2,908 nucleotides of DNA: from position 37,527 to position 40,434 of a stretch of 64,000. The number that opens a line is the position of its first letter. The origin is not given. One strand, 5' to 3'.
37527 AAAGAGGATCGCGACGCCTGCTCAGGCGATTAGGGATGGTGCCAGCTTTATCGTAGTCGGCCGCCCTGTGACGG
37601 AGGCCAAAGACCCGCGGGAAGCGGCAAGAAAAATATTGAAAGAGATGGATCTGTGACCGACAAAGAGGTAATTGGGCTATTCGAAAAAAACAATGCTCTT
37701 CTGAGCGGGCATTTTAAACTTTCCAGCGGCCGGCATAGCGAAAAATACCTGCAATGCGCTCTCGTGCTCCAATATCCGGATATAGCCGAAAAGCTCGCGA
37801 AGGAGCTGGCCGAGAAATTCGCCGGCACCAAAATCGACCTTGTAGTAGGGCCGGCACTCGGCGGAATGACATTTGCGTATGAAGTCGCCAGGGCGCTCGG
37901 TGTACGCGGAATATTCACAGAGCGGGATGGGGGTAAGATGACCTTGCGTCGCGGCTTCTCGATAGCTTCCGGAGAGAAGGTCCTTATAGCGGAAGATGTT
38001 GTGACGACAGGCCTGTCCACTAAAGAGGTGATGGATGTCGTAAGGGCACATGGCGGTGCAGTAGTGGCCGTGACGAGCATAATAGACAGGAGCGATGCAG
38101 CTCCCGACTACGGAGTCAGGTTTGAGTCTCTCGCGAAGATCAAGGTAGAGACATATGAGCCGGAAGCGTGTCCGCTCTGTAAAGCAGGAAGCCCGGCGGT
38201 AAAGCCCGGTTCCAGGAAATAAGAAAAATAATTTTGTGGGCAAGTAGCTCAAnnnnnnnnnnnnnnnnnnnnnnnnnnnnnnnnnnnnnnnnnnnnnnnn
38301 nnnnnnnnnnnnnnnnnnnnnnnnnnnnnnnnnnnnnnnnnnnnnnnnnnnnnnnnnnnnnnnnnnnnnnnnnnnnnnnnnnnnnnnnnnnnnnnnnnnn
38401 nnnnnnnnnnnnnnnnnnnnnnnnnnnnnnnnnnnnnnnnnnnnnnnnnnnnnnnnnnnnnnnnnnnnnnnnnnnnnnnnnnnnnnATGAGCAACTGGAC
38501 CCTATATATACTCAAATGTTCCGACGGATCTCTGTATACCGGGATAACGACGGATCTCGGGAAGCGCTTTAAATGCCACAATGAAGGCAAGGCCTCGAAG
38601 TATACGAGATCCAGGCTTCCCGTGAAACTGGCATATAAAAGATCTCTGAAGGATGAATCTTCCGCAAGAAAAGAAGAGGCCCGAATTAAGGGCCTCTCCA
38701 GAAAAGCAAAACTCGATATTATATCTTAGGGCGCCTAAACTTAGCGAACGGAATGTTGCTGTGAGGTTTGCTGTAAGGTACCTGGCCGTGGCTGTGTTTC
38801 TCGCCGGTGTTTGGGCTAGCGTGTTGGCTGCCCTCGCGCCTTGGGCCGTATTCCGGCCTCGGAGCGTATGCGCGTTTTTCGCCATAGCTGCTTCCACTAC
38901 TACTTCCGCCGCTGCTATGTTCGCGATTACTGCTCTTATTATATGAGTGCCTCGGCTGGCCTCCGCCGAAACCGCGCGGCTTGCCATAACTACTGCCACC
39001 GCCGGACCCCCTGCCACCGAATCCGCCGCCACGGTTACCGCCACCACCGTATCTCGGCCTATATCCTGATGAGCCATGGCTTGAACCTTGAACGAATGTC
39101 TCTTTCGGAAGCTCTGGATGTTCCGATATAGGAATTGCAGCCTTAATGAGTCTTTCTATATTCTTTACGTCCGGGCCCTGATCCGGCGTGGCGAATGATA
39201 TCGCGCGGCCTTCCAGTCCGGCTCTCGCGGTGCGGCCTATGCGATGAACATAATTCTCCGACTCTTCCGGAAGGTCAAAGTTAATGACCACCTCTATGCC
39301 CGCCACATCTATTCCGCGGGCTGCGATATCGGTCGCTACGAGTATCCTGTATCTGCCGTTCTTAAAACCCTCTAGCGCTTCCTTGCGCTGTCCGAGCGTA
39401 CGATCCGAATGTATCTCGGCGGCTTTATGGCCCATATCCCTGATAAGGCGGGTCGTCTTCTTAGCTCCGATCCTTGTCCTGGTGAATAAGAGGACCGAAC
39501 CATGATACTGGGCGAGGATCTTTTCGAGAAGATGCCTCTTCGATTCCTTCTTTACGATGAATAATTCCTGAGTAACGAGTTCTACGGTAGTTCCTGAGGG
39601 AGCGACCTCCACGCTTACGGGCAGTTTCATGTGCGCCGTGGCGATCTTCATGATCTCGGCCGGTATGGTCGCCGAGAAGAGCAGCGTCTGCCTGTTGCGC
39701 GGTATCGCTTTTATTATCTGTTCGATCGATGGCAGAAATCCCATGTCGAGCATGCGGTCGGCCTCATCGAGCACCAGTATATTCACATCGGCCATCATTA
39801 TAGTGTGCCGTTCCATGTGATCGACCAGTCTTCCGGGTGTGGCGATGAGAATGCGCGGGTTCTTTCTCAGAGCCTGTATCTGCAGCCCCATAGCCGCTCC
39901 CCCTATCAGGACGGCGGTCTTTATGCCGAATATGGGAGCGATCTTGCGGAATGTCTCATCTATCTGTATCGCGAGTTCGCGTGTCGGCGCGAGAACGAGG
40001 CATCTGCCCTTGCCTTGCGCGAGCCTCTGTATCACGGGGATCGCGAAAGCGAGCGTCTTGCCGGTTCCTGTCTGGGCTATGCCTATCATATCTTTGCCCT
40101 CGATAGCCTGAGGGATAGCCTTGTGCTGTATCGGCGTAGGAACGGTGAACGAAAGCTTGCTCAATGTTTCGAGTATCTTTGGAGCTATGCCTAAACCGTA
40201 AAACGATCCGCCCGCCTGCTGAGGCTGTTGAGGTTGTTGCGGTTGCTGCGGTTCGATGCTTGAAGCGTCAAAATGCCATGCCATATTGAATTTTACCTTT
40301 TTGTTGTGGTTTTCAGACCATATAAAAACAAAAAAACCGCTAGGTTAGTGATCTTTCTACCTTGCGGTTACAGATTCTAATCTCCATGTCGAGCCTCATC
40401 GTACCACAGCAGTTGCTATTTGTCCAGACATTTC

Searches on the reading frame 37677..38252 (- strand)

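Call 81: search_protein_families(library=pfam, proteins=[window:37677-38252:-], max_evalue=0.001)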
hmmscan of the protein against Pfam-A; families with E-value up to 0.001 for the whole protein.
window:37677-38252:- (191 aa): 1 family
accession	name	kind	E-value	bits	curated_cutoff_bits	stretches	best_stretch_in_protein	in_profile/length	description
PF16225.10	DUF4884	-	0.0001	22.4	30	1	71-110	5-42/49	Domain of unknown function (DUF4884)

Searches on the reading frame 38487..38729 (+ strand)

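Call 93: search_protein_families(library=pfam, proteins=[window:38487-38729:+], max_evalue=0.01)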
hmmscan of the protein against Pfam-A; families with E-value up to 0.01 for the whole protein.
window:38487-38729:+ (80 aa): 1 family
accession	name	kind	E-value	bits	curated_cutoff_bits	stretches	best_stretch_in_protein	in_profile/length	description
PF01541.30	GIY-YIG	-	1.7e-16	60.7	22.6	1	3-75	1-76/78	GIY-YIG catalytic domain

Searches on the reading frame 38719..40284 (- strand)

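Call 81: search_protein_families(library=pfam, proteins=[window:38719-40284:-], max_evalue=0.001)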
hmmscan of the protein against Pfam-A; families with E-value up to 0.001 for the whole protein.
window:38719-40284:- (521 aa): 4 families
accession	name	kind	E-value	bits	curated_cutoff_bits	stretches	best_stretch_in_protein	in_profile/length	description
PF00270.35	DEAD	-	2.3e-51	174.3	26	1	50-213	1-166/167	DEAD/DEAH box helicase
PF00271.37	Helicase_C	-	6.7e-29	100.8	23.5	1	249-356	2-110/110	Helicase conserved C-terminal domain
PF04851.21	ResIII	-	2.2e-10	41.1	22.5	1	53-207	8-162/164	Type III restriction enzyme, res subunit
PF13245.12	AAA_19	-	2.2e-05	25.1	25.1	1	53-202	1-121/134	AAA domain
